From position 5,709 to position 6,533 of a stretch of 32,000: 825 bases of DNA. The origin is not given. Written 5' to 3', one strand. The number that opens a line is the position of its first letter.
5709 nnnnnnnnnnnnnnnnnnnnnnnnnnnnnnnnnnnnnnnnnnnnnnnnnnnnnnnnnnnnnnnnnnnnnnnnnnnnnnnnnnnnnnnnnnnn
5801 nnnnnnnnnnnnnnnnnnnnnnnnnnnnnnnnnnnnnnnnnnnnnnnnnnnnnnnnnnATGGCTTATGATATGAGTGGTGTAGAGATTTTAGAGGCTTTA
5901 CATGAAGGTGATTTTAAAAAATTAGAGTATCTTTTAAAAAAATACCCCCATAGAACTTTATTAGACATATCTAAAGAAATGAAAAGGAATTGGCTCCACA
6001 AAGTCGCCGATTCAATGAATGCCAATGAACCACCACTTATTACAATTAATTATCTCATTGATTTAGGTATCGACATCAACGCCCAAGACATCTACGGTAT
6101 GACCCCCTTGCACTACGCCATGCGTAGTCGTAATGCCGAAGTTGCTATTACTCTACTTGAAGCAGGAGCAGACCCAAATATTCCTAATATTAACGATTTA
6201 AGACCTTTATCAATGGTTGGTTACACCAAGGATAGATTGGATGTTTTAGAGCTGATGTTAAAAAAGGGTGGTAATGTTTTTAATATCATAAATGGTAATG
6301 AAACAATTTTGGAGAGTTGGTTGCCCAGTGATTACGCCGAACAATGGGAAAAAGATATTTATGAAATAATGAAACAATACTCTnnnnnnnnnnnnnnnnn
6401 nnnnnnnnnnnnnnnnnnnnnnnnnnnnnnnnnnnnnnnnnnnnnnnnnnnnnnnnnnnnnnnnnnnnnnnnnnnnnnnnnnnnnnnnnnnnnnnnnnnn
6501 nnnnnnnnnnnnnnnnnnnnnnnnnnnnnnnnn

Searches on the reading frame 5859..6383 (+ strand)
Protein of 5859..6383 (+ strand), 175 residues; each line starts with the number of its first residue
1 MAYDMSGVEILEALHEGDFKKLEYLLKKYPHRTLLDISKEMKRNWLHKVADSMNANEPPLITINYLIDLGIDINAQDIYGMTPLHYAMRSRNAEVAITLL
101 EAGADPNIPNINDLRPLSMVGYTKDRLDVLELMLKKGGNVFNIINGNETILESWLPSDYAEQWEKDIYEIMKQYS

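Call 7: search_protein_families(library=pfam, max_evalue=0.01, proteins=[window:5859-6383:+])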
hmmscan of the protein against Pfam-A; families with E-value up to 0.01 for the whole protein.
window:5859-6383:+ (175 aa): 5 families
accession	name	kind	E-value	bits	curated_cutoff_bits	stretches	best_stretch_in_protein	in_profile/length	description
PF12796.13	Ank_2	-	2.3e-19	70.2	27.3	2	13-109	4-89/90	Ankyrin repeats (3 copies)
PF00023.36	Ank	-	1.3e-12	47.6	21.1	1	79-110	1-32/33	Ankyrin repeat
PF13637.12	Ank_4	-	6.6e-12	45.8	22.7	1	62-100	12-50/50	Ankyrin repeats (many copies)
PF13606.12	Ank_3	-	2e-09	37.2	22.3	1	79-108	1-30/30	Ankyrin repeat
PF13857.12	Ank_5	-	2.5e-08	34.5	27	1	66-113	1-49/56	Ankyrin repeats (many copies)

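Call 8: search_protein_families(library=ncbifam, max_evalue=0.01, proteins=[window:5859-6383:+])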
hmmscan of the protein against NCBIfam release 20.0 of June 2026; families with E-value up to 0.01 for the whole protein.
window:5859-6383:+ (175 aa): 6 families
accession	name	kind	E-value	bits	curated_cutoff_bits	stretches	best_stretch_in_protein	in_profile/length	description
NF043029.1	T4SS_AnkY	equivalog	1.6e-08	33.5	600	1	38-119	454-530/543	Dot/Icm T4SS effector AnkY/LegA9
NF043023.1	T4SS_AnkH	equivalog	6.7e-07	28.4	600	1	64-115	49-100/467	Dot/Icm T4SS effector AnkH/LegA3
NF043027.1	T4SS_AnkQ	equivalog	6.7e-06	25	700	1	17-112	304-396/496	Dot/Icm T4SS effector AnkQ/LegA10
NF043028.1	T4SS_AnkX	equivalog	6.8e-06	24.5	1400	1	31-112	708-794/938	Dot/Icm T4SS effector AnkN/AnkX/LegA8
NF043022.1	T4SS_AnkG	equivalog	5.3e-05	22.2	500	1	66-120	385-443/455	Dot/Icm T4SS effector AnkG/AnkZ/LegA7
NF041931.2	MzaA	equivalog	0.0034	16.3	800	1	70-113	25-68/726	MZA anti-phage system associated sigma-70 family RNA polymerase sigma factor MzaA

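Call 9: find_encoding_contigs(protein=window:5859-6383:+, flank=10000, max_places=10)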
Protein window:5859-6383:+ (175 aa): no gene with exactly this product is on record in the collection.

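Call 57: list_cluster_members(proteins=[P0061, P0007, window:5859-6383:+, window:10514-11140:+, window:900-1529:+, window:4051-4404:+, window:23067-23909:+, window:25607-26977:-])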
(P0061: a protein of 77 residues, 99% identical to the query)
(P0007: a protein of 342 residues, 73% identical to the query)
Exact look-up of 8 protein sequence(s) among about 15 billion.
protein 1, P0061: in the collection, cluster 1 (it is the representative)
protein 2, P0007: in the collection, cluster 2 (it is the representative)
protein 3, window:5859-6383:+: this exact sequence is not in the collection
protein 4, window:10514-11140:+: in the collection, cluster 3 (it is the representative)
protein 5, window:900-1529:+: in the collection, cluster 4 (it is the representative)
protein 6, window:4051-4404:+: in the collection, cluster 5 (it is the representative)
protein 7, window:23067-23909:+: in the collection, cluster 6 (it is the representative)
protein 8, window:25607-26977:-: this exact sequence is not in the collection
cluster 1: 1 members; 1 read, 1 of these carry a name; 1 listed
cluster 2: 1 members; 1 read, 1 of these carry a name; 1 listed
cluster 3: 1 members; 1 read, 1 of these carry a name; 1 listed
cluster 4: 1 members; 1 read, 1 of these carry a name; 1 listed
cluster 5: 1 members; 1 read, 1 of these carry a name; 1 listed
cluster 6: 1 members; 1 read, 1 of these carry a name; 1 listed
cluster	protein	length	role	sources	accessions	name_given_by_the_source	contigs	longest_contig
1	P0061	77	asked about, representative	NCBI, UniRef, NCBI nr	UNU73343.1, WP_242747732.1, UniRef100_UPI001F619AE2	hypothetical protein LU293_00040 [Moraxella nasovis] | hypothetical protein n=1 Tax=Moraxella nasovis TaxID=2904121 RepID=UPI001F619AE2 | hypothetical protein [Moraxella nasovis]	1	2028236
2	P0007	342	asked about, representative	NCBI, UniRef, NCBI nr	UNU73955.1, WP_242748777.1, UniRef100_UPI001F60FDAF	VENN motif pre-toxin domain-containing protein [Moraxella nasovis] | VENN motif pre-toxin domain-containing protein n=1 Tax=Moraxella nasovis TaxID=2904121 ...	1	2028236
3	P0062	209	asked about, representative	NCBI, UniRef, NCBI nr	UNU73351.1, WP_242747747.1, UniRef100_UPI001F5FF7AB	hypothetical protein LU293_00080 [Moraxella nasovis] | hypothetical protein n=1 Tax=Moraxella nasovis TaxID=2904121 RepID=UPI001F5FF7AB | hypothetical protein [Moraxella nasovis]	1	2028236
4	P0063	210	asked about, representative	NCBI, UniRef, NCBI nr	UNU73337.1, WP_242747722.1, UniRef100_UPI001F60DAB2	C39 family peptidase [Moraxella nasovis] | C39 family peptidase n=1 Tax=Moraxella nasovis TaxID=2904121 RepID=UPI001F60DAB2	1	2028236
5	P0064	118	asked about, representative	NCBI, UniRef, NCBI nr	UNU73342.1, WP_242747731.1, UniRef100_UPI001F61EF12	hypothetical protein LU293_00035 [Moraxella nasovis] | hypothetical protein n=1 Tax=Moraxella nasovis TaxID=2904121 RepID=UPI001F61EF12 | hypothetical protein [Moraxella nasovis]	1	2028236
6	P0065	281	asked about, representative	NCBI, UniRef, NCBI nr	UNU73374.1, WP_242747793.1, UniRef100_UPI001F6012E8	Fic family protein [Moraxella nasovis] | Fic family protein n=1 Tax=Moraxella nasovis TaxID=2904121 RepID=UPI001F6012E8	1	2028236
